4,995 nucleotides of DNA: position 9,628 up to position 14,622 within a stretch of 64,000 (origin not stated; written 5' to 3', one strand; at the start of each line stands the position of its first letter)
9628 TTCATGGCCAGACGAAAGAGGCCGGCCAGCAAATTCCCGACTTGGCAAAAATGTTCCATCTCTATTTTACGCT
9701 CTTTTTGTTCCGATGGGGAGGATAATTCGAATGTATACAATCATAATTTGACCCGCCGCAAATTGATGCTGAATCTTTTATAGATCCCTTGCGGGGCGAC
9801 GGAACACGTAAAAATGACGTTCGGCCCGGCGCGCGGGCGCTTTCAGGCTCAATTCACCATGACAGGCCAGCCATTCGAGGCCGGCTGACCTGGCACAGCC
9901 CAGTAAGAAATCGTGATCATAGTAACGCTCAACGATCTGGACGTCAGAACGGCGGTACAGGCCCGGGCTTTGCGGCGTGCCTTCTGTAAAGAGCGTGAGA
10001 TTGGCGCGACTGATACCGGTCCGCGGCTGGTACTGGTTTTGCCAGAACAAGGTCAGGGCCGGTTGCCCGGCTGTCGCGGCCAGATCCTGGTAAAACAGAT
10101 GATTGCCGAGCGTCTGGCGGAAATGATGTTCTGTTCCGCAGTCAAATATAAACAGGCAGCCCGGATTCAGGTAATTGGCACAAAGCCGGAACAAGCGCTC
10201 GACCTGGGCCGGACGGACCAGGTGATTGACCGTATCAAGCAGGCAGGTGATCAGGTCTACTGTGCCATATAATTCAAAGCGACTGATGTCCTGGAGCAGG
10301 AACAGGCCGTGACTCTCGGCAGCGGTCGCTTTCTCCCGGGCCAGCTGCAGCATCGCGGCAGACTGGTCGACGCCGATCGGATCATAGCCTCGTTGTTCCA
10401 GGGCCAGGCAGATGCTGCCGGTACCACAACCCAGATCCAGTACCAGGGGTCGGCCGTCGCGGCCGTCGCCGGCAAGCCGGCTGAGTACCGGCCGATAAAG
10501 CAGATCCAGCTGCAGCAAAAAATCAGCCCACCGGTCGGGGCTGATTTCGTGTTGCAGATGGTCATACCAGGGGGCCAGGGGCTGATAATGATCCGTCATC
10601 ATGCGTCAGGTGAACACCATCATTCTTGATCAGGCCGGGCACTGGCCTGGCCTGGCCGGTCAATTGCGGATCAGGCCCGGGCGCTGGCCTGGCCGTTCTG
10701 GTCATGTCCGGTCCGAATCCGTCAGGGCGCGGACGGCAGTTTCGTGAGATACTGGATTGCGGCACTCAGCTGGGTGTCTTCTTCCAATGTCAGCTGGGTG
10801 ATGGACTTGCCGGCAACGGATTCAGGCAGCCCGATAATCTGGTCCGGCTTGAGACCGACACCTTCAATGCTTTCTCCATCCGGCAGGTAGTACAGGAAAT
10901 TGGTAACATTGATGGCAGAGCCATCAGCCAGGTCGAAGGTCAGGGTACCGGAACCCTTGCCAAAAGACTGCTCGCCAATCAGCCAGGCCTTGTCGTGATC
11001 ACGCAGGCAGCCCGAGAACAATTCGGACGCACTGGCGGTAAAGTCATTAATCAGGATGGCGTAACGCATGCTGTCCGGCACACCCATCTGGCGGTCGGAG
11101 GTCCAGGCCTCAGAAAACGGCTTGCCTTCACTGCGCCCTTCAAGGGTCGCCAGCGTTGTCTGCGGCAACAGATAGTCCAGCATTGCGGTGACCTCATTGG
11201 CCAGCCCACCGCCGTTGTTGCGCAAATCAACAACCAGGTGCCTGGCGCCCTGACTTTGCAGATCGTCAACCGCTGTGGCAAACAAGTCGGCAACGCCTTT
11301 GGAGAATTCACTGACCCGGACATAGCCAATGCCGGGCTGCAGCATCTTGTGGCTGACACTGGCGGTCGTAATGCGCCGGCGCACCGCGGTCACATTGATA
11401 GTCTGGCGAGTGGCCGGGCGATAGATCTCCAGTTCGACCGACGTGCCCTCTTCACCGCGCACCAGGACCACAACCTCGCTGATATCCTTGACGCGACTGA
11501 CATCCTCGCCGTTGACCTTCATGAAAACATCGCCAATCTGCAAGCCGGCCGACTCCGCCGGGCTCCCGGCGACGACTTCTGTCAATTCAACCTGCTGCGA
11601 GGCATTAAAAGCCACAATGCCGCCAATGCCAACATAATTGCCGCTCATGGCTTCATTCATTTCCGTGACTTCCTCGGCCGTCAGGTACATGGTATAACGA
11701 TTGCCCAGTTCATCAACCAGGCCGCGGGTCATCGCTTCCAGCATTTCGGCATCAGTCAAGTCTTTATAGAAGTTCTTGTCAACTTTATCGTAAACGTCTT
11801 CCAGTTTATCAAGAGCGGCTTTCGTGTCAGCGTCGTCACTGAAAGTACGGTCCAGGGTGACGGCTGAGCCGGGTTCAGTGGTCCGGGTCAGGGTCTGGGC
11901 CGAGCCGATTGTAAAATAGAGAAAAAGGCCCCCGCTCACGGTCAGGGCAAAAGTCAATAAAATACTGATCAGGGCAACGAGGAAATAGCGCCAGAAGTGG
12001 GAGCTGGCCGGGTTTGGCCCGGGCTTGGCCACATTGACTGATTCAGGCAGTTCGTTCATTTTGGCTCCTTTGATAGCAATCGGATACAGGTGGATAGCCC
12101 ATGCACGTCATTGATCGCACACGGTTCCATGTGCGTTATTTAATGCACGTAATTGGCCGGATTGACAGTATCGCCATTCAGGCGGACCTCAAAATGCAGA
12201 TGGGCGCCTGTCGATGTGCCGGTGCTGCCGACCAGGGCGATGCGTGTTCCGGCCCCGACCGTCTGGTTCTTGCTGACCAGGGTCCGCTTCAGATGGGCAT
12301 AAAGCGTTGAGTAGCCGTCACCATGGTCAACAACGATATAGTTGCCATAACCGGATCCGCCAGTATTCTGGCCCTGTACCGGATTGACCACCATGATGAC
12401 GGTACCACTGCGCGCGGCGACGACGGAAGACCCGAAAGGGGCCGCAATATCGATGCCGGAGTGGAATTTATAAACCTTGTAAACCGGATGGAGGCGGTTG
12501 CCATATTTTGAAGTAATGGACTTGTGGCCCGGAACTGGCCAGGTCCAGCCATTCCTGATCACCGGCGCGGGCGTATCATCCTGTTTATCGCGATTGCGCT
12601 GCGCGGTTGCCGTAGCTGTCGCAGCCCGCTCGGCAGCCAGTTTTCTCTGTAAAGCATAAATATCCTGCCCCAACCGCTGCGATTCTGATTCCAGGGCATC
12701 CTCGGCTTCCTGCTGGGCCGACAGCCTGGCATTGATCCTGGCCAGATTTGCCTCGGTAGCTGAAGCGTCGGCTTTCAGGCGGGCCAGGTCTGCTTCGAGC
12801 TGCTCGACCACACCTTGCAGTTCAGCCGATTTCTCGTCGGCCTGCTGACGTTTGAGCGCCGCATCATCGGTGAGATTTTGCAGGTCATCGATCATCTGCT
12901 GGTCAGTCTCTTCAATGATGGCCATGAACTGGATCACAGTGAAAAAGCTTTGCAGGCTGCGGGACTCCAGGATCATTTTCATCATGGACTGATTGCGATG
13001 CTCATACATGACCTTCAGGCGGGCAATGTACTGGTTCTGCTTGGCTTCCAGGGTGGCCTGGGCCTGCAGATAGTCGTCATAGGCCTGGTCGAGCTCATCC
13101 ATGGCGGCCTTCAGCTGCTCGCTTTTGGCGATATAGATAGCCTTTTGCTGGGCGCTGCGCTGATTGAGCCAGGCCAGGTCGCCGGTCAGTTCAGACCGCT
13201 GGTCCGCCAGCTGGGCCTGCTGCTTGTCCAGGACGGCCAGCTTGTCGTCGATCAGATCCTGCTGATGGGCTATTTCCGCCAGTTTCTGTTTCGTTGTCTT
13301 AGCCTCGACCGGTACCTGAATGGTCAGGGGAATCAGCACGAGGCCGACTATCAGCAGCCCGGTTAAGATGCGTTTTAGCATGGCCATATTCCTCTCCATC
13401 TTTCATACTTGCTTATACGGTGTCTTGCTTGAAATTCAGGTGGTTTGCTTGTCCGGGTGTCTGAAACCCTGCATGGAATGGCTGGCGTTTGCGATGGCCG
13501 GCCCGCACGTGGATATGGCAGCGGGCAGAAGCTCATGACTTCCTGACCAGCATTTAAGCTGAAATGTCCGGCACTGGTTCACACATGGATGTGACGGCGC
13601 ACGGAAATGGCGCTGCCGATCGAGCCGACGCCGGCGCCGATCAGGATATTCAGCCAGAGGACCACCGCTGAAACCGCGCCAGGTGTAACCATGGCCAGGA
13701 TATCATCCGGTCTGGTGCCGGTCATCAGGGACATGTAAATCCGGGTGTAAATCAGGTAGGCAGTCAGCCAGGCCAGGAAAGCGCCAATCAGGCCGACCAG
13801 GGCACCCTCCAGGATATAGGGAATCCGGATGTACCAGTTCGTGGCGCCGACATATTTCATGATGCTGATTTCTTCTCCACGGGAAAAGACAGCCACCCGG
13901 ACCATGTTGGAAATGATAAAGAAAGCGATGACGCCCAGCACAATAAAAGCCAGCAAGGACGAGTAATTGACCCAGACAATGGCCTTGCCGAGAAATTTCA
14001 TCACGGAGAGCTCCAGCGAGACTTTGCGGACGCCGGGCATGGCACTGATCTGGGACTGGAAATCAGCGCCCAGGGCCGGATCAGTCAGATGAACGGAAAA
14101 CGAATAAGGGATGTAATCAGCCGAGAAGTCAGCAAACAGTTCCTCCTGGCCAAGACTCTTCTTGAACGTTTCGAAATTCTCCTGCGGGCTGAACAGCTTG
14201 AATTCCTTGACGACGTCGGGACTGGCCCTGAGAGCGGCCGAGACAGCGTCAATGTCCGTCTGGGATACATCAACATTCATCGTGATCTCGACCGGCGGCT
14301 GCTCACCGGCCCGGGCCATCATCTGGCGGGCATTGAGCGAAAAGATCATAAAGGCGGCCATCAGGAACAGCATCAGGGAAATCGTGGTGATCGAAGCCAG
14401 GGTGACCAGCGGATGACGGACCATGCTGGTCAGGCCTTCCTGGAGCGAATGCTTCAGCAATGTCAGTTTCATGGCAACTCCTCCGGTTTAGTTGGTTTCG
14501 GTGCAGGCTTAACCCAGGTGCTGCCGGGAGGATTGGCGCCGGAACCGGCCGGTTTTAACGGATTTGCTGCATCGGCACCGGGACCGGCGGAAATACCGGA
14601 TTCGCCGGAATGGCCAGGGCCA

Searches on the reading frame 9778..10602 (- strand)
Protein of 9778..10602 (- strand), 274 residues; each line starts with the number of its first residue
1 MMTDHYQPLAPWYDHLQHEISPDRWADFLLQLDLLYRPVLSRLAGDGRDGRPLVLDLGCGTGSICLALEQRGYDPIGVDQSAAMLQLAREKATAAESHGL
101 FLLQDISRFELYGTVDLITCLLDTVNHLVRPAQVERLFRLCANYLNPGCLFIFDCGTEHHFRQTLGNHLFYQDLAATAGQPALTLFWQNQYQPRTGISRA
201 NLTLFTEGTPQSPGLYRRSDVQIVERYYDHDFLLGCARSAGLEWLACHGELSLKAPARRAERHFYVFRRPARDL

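Call 66: search_protein_families(library=pfam, proteins=[window:9778-10602:-])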
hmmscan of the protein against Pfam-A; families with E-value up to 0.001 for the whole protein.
window:9778-10602:- (274 aa): 6 families
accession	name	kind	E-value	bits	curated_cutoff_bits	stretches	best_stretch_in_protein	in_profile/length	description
PF13649.12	Methyltransf_25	-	1.7e-16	61.1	27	1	54-148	1-96/97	Methyltransferase domain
PF08241.18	Methyltransf_11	-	1.4e-12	48.5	21.2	1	55-153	1-95/95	Methyltransferase domain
PF13847.12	Methyltransf_31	-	5.9e-11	42.7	27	1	54-156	7-113/145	Methyltransferase domain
PF08242.18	Methyltransf_12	-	4.4e-10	40.6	30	1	55-150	1-97/98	Methyltransferase domain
PF13489.12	Methyltransf_23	-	2.1e-09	37.8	27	1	32-168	5-131/164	Methyltransferase domain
PF05175.20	MTS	-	0.0004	20.5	23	1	54-118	35-102/170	Methyltransferase small domain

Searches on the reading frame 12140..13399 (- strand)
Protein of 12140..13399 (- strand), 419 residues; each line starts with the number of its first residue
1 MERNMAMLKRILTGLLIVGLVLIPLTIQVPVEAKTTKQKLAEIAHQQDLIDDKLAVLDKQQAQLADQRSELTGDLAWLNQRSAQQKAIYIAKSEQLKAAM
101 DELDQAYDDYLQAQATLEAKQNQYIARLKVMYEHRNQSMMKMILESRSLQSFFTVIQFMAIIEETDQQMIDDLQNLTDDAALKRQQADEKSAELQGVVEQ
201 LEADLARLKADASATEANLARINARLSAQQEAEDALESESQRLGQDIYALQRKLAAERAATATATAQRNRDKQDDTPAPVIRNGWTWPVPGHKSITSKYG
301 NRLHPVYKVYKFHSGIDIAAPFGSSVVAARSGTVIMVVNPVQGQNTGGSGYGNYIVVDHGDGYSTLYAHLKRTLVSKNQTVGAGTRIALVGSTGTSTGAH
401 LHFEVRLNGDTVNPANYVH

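Call 66: search_protein_families(library=pfam, proteins=[window:12140-13399:-])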
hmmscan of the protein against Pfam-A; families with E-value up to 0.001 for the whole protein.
window:12140-13399:- (419 aa): 1 family
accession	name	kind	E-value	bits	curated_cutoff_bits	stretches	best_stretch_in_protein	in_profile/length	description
PF01551.29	Peptidase_M23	-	1.2e-31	109.2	28.7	1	311-414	1-96/96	Peptidase family M23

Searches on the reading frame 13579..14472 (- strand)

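Call 66: search_protein_families(library=pfam, proteins=[window:13579-14472:-])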
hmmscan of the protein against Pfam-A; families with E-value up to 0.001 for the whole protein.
window:13579-14472:- (297 aa): 2 families
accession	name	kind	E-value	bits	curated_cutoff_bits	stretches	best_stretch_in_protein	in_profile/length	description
PF18075.7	FtsX_ECD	-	1.1e-14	55.2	23.5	1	61-151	3-96/96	FtsX extracellular domain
PF02687.27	FtsX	-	1.6e-11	44.8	25.5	1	174-293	2-114/120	FtsX-like permease C-terminal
